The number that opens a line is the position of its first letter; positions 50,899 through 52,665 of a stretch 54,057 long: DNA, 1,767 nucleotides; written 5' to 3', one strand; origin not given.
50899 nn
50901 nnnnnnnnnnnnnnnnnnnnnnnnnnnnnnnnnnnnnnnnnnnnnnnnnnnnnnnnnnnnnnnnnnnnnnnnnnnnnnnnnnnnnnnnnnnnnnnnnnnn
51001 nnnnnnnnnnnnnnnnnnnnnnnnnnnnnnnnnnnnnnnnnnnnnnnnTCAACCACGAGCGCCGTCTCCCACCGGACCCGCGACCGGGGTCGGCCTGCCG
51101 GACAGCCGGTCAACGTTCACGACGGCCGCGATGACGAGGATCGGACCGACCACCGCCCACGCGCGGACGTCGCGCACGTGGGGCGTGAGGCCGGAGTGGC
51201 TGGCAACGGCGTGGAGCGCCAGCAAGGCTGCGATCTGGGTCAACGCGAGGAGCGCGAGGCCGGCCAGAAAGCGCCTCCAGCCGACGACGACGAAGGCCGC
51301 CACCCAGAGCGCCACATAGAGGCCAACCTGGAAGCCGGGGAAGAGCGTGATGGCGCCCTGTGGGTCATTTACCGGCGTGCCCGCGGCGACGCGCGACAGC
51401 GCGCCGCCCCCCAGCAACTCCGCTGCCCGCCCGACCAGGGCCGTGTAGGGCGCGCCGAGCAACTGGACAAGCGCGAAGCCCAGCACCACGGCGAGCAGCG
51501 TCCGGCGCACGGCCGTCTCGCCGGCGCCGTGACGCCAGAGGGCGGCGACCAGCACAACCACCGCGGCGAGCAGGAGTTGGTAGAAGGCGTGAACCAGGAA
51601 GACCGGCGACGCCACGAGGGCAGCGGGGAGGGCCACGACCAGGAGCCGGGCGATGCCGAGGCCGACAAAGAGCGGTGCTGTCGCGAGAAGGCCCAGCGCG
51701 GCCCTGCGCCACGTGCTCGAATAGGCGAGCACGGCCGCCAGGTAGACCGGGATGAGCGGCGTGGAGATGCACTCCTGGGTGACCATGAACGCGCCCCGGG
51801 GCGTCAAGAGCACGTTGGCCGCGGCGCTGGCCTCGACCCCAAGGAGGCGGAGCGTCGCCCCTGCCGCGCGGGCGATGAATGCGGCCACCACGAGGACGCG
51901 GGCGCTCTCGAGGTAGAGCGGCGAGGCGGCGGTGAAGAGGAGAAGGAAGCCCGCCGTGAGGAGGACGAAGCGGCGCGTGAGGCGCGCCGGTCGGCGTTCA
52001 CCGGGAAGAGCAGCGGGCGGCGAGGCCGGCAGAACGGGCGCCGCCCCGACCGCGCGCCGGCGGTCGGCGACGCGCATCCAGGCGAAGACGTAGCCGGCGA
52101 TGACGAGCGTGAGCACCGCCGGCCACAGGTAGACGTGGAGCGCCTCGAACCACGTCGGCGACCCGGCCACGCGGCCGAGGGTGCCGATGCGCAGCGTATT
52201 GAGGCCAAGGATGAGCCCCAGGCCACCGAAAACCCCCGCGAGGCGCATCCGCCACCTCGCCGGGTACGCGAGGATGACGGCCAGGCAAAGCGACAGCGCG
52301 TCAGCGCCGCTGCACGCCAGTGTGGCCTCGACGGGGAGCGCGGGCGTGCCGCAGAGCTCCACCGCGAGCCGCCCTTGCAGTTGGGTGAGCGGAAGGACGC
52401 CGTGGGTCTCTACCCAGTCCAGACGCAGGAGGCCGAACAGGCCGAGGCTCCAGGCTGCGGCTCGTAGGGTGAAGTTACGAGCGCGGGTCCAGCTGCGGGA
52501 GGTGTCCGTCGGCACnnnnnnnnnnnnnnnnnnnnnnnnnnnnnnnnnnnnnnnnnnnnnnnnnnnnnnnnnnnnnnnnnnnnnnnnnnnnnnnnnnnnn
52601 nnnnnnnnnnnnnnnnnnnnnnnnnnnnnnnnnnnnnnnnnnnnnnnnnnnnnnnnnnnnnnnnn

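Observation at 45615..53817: Candidate novel protein-sorting/cell-surface modification system: AdoMetDC-like enzyme, tandem exosortase, GT-C-like membrane proteins and methyltransferase, paired with an IPTL-CTERM-like tagged substrate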

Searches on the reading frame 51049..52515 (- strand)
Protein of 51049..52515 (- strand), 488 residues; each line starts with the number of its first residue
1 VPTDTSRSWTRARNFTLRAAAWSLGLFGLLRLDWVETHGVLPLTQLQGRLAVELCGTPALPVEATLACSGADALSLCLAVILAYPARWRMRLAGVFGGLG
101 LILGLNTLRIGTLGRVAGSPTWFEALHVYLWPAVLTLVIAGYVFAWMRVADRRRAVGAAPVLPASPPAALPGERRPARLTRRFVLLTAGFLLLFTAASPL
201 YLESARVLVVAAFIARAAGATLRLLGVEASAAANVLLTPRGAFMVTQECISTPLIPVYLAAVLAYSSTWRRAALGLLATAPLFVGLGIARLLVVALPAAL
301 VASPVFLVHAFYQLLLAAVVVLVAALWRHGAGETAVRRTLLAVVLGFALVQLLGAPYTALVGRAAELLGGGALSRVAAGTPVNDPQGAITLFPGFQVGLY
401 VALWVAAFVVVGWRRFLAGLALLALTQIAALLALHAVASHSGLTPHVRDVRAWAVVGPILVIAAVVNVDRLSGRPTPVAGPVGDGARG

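Call 3: search_protein_families(library=ncbifam, proteins=[window:51049-52515:-], max_evalue=0.01)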
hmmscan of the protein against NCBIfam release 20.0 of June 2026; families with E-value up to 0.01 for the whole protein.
window:51049-52515:- (488 aa): 9 families
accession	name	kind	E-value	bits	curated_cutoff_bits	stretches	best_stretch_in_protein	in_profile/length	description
TIGR04177.1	exosort_XrtH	exception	1.1e-18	67.7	86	2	63-152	67-157/158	exosortase H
TIGR04144.1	archaeo_VPXXXP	exception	5.1e-18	65.5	150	2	184-328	5-150/156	archaeosortase B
NF046081.1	exosort_XrtX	exception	3.3e-16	59.6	170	2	55-151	68-163/168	exosortase X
TIGR04300.1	exosort_XrtM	exception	1.3e-13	51.6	125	1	62-147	55-140/150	exosortase family protein XrtM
NF046083.1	exosort_XrtY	exception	3e-11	43.5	160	2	65-147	86-168/168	exosortase Y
TIGR04178.1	exo_archaeo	signature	3.1e-11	43.4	23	1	65-149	4-94/97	exosortase/archaeosortase family protein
TIGR04124.1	archaeo_artE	exception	4.8e-08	33.2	95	1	214-324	34-143/153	archaeosortase family protein ArtE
TIGR04125.1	exosort_PGF_TRM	exception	0.00074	19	75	1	60-126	142-207/271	archaeosortase A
TIGR04128.1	exoso_Fjoh_1448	exception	0.0044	17.2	90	0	68-144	89-162/174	exosortase family protein XrtF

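Call 4: search_protein_families(library=pfam, proteins=[window:51049-52515:-], max_evalue=0.01)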
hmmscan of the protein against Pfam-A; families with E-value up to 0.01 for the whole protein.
window:51049-52515:- (488 aa): 0 families

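Call 8: find_homologous_proteins(query=window:51049-52515:-)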
Query window:51049-52515:- (488 aa): 1221 proteins with E <= 0.001 among 8000 candidates; the best 120 are listed.
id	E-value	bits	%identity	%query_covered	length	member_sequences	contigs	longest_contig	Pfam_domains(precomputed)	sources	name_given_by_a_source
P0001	7.3e-284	960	96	100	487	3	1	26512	-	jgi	jgi:exosortase/archaeosortase family protein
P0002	1.5e-242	824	84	100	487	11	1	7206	PF09721.16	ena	-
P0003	5.1e-241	819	83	100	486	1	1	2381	PF09721.16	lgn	-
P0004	5.4e-241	819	83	100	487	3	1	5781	PF09721.16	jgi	jgi:exosortase/archaeosortase family protein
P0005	3.5e-228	776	79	100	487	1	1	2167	-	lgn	-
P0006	4.5e-226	769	78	100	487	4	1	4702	PF09721.16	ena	-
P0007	1.9e-224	764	78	100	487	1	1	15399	-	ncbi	-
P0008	8.2e-217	739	78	100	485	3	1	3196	PF09721.16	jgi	-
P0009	4.1e-215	733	77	100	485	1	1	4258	-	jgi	-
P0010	2.1e-212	724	76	100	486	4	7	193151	PF09721.16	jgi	jgi:exosortase/archaeosortase family protein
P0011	4.3e-210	717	74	98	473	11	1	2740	-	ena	-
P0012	1.1e-202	692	71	100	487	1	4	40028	PF09721.16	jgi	jgi:exosortase/archaeosortase family protein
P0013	1.8e-202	692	72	95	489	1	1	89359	-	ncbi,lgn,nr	ncbi:MAG: archaeosortase/exosortase family protein [Acidobacteria bacterium]|nr:archaeosortase/exoso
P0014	5.0e-202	690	72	100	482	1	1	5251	PF09721.16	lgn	-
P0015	1.2e-200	686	74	98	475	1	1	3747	-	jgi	jgi:exosortase/archaeosortase family protein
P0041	1.2e-172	593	62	99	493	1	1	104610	-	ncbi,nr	ncbi:MAG: hypothetical protein NTV05_15570 [Acidobacteria bacterium]|nr:hypothetical protein [Acidob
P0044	6.1e-172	591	65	94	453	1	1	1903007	PF09721.16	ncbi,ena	-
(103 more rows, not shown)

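Call 10: find_encoding_contigs(protein=P0044, flank=10000, max_places=2)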
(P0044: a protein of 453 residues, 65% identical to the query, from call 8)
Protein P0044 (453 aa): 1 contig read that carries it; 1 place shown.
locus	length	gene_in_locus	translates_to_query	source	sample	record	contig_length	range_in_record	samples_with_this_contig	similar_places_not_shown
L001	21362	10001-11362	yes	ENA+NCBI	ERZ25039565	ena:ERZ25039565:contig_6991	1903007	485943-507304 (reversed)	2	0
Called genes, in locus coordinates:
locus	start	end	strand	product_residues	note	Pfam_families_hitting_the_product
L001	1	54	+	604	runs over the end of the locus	PF01594:AI-2E_transport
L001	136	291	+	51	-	PF18919:DUF5670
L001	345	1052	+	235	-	PF04366:Ysc84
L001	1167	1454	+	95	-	PF01476:LysM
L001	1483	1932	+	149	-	-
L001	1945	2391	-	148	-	-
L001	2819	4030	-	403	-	PF14361:RsbRD_N, PF02518:HATPase_c (faint)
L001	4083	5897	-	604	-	PF00989:PAS, PF08448:PAS_4, PF13426:PAS_9 (weak), PF00990:GGDEF, PF00563:EAL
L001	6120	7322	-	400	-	PF11999:Ice_binding, PF25564:DUF7933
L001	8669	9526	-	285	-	PF11999:Ice_binding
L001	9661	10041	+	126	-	PF02675:AdoMet_dc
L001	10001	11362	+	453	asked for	PF09721:Exosortase_EpsH (faint)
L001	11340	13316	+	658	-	PF19830:DUF6311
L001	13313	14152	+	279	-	PF13489:Methyltransf_23, PF08241:Methyltransf_11, PF08242:Methyltransf_12, PF13649:Methyltransf_25, PF13847:Methyltransf_31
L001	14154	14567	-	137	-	-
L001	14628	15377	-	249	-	PF00027:cNMP_binding, PF13545:HTH_Crp_2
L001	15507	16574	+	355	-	PF13191:AAA_16 (faint), PF00158:Sigma54_activat, PF14532:Sigma54_activ_2, PF07728:AAA_5 (weak), PF25601:AAA_lid_14, PF02954:HTH_8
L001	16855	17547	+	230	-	-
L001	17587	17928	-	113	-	-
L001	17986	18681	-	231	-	-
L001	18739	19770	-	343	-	-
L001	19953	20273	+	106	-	-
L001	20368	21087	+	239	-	-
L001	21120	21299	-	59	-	-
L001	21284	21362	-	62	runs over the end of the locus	-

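Call 11: find_encoding_contigs(protein=P0041, flank=10000, max_places=2)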
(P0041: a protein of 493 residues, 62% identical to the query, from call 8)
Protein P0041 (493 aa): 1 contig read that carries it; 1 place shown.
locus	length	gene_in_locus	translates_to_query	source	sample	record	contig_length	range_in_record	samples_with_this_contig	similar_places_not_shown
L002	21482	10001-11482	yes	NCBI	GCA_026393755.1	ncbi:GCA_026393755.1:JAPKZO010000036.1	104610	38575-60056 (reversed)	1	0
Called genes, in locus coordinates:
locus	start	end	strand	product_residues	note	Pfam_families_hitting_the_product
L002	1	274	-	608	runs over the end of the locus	PF00664:ABC_membrane, PF00005:ABC_tran, PF02463:SMC_N (faint)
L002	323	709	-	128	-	-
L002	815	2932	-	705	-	PF03412:Peptidase_C39, PF12385:Peptidase_C70 (weak), PF13529:Peptidase_C39_2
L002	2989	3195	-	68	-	-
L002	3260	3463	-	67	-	-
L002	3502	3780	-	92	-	PF04226:Transgly_assoc (weak)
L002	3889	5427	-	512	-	-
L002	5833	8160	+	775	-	PF00912:Transgly, PF00905:Transpeptidase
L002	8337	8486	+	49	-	PF18919:DUF5670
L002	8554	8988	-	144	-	-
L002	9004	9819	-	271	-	PF11999:Ice_binding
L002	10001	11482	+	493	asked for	-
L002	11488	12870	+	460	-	PF04932:Wzy_C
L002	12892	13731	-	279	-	PF01209:Ubie_methyltran (weak), PF13489:Methyltransf_23, PF08241:Methyltransf_11, PF08242:Methyltransf_12, PF13649:Methyltransf_25, PF13847:Methyltransf_31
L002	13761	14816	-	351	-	PF01594:AI-2E_transport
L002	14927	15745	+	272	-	-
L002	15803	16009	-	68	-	PF05532:CsbD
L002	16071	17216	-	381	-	PF13441:Gly-zipper_YMGG (weak)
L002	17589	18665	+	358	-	-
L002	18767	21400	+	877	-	PF00690:Cation_ATPase_N, PF00122:E1-E2_ATPase, PF00702:Hydrolase, PF13246:Cation_ATPase, PF00689:Cation_ATPase_C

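Call 12: find_encoding_contigs(protein=P0013, flank=10000, max_places=2)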
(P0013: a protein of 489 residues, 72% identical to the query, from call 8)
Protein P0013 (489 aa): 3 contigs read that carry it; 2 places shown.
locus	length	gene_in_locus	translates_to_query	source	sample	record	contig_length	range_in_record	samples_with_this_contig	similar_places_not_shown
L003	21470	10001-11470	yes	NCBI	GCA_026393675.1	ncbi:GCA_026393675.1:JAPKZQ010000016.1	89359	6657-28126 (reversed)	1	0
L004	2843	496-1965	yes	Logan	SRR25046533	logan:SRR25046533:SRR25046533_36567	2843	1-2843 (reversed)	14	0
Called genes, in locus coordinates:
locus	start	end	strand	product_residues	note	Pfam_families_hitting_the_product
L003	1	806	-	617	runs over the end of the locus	PF00664:ABC_membrane, PF00005:ABC_tran, PF02463:SMC_N (faint)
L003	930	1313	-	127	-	-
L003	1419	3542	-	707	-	PF03412:Peptidase_C39, PF12385:Peptidase_C70 (faint), PF13529:Peptidase_C39_2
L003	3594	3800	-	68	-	-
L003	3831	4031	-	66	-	-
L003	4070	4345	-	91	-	PF04226:Transgly_assoc (weak)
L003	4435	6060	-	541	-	-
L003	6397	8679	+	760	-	PF00912:Transgly, PF00905:Transpeptidase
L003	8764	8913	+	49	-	PF18919:DUF5670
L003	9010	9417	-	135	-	-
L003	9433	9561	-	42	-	-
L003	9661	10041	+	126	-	PF02675:AdoMet_dc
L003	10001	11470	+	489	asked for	-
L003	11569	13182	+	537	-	PF11999:Ice_binding, PF13573:SprB (faint), PF05345:He_PIG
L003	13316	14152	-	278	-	PF13489:Methyltransf_23, PF01209:Ubie_methyltran (weak), PF08241:Methyltransf_11, PF08242:Methyltransf_12, PF13649:Methyltransf_25, PF13847:Methyltransf_31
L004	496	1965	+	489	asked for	-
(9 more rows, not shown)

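Call 18: search_protein_families(library=pfam, proteins=[L001:11340-13316:+, L002:11488-12870:+], max_evalue=10)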
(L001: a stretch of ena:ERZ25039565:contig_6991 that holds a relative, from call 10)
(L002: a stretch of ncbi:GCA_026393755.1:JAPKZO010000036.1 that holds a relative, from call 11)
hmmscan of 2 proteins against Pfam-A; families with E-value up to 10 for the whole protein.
L001:11340-13316:+ (658 aa): 2 families
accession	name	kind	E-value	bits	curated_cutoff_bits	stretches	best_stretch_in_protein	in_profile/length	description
PF09586.16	YfhO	-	0.27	10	28.5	1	84-208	91-215/835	Bacterial membrane protein YfhO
PF10131.15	PTPS_related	-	0.72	8.7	26.4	1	73-216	13-159/621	6-pyruvoyl-tetrahydropterin synthase related domain; membrane protein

L002:11488-12870:+ (460 aa): 2 families
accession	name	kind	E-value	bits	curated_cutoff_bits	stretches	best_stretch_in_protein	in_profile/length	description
PF04932.20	Wzy_C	-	3.9e-07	30.4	31.7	1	215-386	2-149/149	O-Antigen ligase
PF19711.4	DUF6207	-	0.13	12.4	25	1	218-265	14-61/67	Family of unknown function (DUF6207)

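Call 24: search_protein_representatives(protein=window:51049-52515:-)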
Query: 488 residues. Proteins with E-value up to 0.001 (for the whole library): 1144; up to 1e-10: 370; up to 1e-30: 198. The best 150 are listed.
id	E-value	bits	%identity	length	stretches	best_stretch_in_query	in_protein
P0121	2.7e-155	534.4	63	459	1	1-470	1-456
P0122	5.8e-140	483.8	74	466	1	1-323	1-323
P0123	1.5e-134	466.0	75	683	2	1-261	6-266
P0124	4.6e-129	447.9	59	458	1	3-463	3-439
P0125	2.7e-110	386.0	51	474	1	8-478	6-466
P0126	1.4e-108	380.3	53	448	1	1-466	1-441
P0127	2.9e-105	369.4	50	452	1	10-470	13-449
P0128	9.0e-102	357.9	53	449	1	12-463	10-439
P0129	1.6e-100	353.7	55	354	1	4-359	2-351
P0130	2.4e-97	343.3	50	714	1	21-481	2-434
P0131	1.9e-95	337.1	68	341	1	178-470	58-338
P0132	4.5e-94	332.5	48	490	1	15-482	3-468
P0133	1.8e-93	330.5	61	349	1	2-332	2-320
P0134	1.0e-91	324.8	57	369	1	93-468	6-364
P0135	1.3e-89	317.8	44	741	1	11-465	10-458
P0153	4.8e-79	282.9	47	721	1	13-464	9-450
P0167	5.9e-70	253.0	44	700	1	19-467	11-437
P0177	1.6e-67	244.9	40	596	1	12-481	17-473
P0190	1.5e-63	231.8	41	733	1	14-461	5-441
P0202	2.6e-59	217.9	39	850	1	12-467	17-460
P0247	9.8e-47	176.4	42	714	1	14-461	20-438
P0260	1.7e-42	162.5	37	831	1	18-465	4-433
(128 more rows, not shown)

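Call 25: search_protein_families(library=pfam, proteins=[P0130, P0135, P0153, P0167, P0190, P0202, P0260, P0177, P0123, P0247], max_evalue=0.001)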
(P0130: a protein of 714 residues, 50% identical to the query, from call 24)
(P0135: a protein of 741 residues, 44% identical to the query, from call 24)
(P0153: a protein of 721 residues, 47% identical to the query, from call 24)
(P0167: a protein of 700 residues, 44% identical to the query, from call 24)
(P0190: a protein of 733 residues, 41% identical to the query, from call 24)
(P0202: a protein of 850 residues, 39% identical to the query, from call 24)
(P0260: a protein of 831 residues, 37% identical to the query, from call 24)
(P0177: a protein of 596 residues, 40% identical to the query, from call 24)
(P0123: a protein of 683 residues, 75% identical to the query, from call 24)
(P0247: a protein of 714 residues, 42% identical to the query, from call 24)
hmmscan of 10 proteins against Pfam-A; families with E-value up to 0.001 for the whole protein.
P0130 (714 aa): 6 families
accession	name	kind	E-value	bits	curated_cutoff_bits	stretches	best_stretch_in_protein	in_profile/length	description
PF08241.18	Methyltransf_11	-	1.2e-20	74.4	21.2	1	493-577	9-94/95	Methyltransferase domain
PF13649.12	Methyltransf_25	-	1.5e-15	58.1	27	1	494-574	11-97/97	Methyltransferase domain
PF13489.12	Methyltransf_23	-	4e-13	49.8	27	1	495-627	37-162/164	Methyltransferase domain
PF08242.18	Methyltransf_12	-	4.5e-10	40.6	30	1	494-575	10-97/98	Methyltransferase domain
PF13847.12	Methyltransf_31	-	3.5e-07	30.5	27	1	500-588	26-119/145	Methyltransferase domain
PF01209.24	Ubie_methyltran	-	1.9e-05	24.6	20.1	1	498-577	69-150/233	ubiE/COQ5 methyltransferase family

P0135 (741 aa): 7 families
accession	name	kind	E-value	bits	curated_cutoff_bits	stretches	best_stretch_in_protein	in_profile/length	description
PF08241.18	Methyltransf_11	-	9.4e-19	68.3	21.2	1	544-628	10-95/95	Methyltransferase domain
PF13489.12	Methyltransf_23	-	6e-14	52.5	27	1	545-678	37-163/164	Methyltransferase domain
PF13649.12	Methyltransf_25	-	3.2e-13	50.6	27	1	546-624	13-97/97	Methyltransferase domain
PF08242.18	Methyltransf_12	-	2.1e-08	35.2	30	1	547-626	13-98/98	Methyltransferase domain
PF09721.15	Exosortase_EpsH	-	9e-08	32.2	25.7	1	166-285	92-217/254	Transmembrane exosortase (Exosortase_EpsH)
PF13847.12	Methyltransf_31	-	2.9e-07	30.7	27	1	548-632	22-113/145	Methyltransferase domain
PF01209.24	Ubie_methyltran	-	7.7e-05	22.6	20.1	1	552-627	73-150/233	ubiE/COQ5 methyltransferase family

P0153 (721 aa): 6 families
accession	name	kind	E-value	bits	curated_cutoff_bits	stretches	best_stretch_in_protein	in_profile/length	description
PF08241.18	Methyltransf_11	-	1.6e-15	57.9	21.2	1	519-604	9-95/95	Methyltransferase domain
PF13489.12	Methyltransf_23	-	1.9e-13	50.9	27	1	521-654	37-163/164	Methyltransferase domain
PF13649.12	Methyltransf_25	-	3e-12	47.5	27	1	520-600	11-97/97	Methyltransferase domain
PF08242.18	Methyltransf_12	-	4.8e-06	27.6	30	1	522-601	12-97/98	Methyltransferase domain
PF13847.12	Methyltransf_31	-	8.6e-05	22.7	27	1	529-614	29-119/145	Methyltransferase domain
PF09721.15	Exosortase_EpsH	-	0.00072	19.5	25.7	1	169-280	103-218/254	Transmembrane exosortase (Exosortase_EpsH)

P0167 (700 aa): 5 families
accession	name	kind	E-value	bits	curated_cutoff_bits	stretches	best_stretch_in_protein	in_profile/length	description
PF08241.18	Methyltransf_11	-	9.9e-17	61.8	21.2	1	505-589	9-94/95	Methyltransferase domain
PF13649.12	Methyltransf_25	-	5.9e-13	49.8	27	1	506-586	11-97/97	Methyltransferase domain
PF13489.12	Methyltransf_23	-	3.4e-10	40.3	27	1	507-640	37-163/164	Methyltransferase domain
PF13847.12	Methyltransf_31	-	3.5e-08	33.7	27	1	512-595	26-114/145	Methyltransferase domain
PF08242.18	Methyltransf_12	-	9.7e-08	33.1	30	1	505-587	9-97/98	Methyltransferase domain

P0190 (733 aa): 6 families
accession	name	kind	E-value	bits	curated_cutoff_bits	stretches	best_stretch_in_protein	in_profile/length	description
PF08241.18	Methyltransf_11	-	4.4e-18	66.2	21.2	1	522-608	10-95/95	Methyltransferase domain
PF13649.12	Methyltransf_25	-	2.3e-13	51.1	27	1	525-604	14-97/97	Methyltransferase domain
PF13489.12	Methyltransf_23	-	7.4e-10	39.2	27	1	523-655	37-160/164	Methyltransferase domain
PF08242.18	Methyltransf_12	-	1.6e-07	32.4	30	1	522-605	10-97/98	Methyltransferase domain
PF13847.12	Methyltransf_31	-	4.5e-06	26.8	27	1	524-618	20-119/145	Methyltransferase domain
PF01209.24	Ubie_methyltran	-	0.00032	20.6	20.1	1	522-607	65-150/233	ubiE/COQ5 methyltransferase family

P0202 (850 aa): 8 families
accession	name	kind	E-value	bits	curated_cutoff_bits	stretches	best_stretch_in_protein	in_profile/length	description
PF02675.21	AdoMet_dc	-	1.9e-23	83.3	25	1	745-850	3-107/107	S-adenosylmethionine decarboxylase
PF08241.18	Methyltransf_11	-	1.3e-20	74.3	21.2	1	527-612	9-95/95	Methyltransferase domain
PF13649.12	Methyltransf_25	-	1.1e-16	61.8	27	1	528-608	11-97/97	Methyltransferase domain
PF13489.12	Methyltransf_23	-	1.2e-11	45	27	1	530-660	38-161/164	Methyltransferase domain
PF08242.18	Methyltransf_12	-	1.8e-10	41.8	30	1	528-610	10-98/98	Methyltransferase domain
PF13847.12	Methyltransf_31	-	1.5e-09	38.1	27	1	535-624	27-121/145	Methyltransferase domain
PF01209.24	Ubie_methyltran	-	3.9e-06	26.8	20.1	1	533-611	69-150/233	ubiE/COQ5 methyltransferase family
PF09721.15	Exosortase_EpsH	-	0.00037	20.4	25.7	1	133-308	74-241/254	Transmembrane exosortase (Exosortase_EpsH)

P0260 (831 aa): 7 families
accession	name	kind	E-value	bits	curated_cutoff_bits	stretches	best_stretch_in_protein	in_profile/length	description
PF08241.18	Methyltransf_11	-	8.5e-23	81.3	21.2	1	507-591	10-95/95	Methyltransferase domain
PF02675.21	AdoMet_dc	-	1.3e-22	80.6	25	1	718-824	3-107/107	S-adenosylmethionine decarboxylase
PF13649.12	Methyltransf_25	-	1.6e-17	64.4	27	1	507-587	11-97/97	Methyltransferase domain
PF13489.12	Methyltransf_23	-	1.9e-12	47.7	27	1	506-640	35-162/164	Methyltransferase domain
PF08242.18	Methyltransf_12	-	8.3e-12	46.1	30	1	506-588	9-97/98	Methyltransferase domain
PF13847.12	Methyltransf_31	-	1.6e-10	41.3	27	1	509-601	20-119/145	Methyltransferase domain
PF01209.24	Ubie_methyltran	-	3.1e-07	30.4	20.1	1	507-590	65-150/233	ubiE/COQ5 methyltransferase family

P0177 (596 aa): 1 family
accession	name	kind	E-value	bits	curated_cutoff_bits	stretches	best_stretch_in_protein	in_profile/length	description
PF02675.21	AdoMet_dc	-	4.5e-24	85.3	25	1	491-596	3-107/107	S-adenosylmethionine decarboxylase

P0123 (683 aa): 1 family
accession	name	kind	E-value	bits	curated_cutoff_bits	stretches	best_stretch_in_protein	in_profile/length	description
PF08241.18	Methyltransf_11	-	3.4e-05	24.9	21.2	0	627-646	75-94/95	Methyltransferase domain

P0247 (714 aa): 4 families
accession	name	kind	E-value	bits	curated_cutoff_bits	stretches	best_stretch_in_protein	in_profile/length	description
PF08241.18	Methyltransf_11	-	6.6e-14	52.8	21.2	1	507-593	9-94/95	Methyltransferase domain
PF13649.12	Methyltransf_25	-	1.4e-10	42.2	27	1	508-590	11-97/97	Methyltransferase domain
PF13847.12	Methyltransf_31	-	0.00028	21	27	1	510-598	20-113/145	Methyltransferase domain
PF08242.18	Methyltransf_12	-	0.0005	21.2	30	1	507-592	9-98/98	Methyltransferase domain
